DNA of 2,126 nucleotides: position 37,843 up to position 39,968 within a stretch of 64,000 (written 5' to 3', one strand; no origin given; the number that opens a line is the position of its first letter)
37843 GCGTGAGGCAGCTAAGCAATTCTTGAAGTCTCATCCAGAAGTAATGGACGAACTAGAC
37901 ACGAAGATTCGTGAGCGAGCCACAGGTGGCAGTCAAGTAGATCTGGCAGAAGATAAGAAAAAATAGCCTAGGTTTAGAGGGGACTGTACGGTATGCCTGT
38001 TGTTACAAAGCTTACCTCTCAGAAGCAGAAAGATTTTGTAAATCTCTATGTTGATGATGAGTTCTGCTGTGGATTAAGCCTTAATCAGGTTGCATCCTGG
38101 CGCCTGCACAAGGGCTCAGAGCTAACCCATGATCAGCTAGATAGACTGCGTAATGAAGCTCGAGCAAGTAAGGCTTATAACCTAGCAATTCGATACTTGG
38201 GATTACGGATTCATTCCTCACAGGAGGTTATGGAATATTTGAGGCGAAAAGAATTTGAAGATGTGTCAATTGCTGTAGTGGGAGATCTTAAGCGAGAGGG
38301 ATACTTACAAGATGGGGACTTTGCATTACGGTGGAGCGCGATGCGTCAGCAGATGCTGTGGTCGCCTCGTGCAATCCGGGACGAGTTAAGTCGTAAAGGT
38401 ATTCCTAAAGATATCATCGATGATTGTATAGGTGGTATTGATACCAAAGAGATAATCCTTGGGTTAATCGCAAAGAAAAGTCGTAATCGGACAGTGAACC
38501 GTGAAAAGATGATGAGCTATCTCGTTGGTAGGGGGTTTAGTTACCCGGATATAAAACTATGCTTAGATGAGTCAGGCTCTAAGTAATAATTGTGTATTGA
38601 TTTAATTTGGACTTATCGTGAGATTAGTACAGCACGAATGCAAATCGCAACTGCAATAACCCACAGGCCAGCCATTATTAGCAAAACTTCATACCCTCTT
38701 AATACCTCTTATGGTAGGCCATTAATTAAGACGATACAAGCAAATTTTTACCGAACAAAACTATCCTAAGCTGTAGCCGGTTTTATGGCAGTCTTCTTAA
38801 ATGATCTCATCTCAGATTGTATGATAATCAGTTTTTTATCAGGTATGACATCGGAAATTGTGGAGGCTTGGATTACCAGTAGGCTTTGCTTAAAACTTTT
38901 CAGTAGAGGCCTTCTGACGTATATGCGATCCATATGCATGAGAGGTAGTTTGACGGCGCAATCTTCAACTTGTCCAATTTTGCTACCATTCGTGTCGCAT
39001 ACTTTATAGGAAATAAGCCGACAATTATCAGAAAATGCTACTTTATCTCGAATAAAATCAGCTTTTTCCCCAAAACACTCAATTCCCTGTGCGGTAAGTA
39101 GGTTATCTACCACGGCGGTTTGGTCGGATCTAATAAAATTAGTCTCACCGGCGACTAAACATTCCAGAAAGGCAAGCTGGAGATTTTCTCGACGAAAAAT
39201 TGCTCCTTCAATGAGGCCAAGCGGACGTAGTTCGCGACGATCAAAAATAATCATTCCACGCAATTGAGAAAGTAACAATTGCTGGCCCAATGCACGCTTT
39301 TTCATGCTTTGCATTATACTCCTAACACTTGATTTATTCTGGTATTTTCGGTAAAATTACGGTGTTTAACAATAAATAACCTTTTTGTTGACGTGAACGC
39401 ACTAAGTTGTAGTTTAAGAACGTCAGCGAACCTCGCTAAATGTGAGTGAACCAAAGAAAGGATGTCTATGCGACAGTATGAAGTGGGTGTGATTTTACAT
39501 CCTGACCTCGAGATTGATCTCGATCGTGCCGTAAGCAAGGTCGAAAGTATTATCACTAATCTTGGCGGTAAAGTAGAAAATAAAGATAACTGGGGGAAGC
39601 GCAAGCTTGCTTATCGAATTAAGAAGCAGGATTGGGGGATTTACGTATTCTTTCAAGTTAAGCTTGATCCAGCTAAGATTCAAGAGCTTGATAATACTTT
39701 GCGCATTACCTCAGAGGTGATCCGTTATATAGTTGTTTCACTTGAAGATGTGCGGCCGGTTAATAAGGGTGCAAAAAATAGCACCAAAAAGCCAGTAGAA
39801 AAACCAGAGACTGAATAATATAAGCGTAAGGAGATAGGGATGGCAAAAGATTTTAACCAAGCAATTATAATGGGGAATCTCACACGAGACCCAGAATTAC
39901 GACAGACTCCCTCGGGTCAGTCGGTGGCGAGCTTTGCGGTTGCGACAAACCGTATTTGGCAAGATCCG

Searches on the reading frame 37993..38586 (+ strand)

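Call 54: search_protein_families(library=pfam, proteins=[window:37993-38586:+], max_evalue=0.01)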
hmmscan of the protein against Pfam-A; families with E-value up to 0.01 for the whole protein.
window:37993-38586:+ (197 aa): 3 families
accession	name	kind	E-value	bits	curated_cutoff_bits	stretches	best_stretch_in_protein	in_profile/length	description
PF21982.2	RecX_HTH1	-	1.3e-13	51.1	26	1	61-94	1-34/40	RecX, first three-helix domain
PF02631.22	RecX_HTH2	-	2.5e-08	34.5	26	1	107-144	2-40/42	RecX, second three-helix domain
PF21981.2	RecX_HTH3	-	0.00056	20.5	26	1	168-189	25-46/48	RecX, third three-helix domain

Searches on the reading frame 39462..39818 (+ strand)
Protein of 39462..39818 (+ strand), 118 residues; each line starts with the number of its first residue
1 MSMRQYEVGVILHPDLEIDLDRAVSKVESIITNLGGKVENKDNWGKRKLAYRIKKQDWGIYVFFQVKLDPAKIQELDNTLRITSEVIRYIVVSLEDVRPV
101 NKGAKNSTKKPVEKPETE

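Call 54: search_protein_families(library=pfam, proteins=[window:39462-39818:+], max_evalue=0.01)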
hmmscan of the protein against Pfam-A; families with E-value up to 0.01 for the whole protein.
window:39462-39818:+ (118 aa): 1 family
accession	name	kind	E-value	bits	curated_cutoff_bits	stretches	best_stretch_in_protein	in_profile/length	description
PF01250.22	Ribosomal_S6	-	2.4e-27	95.4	27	1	5-92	1-89/90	Ribosomal protein S6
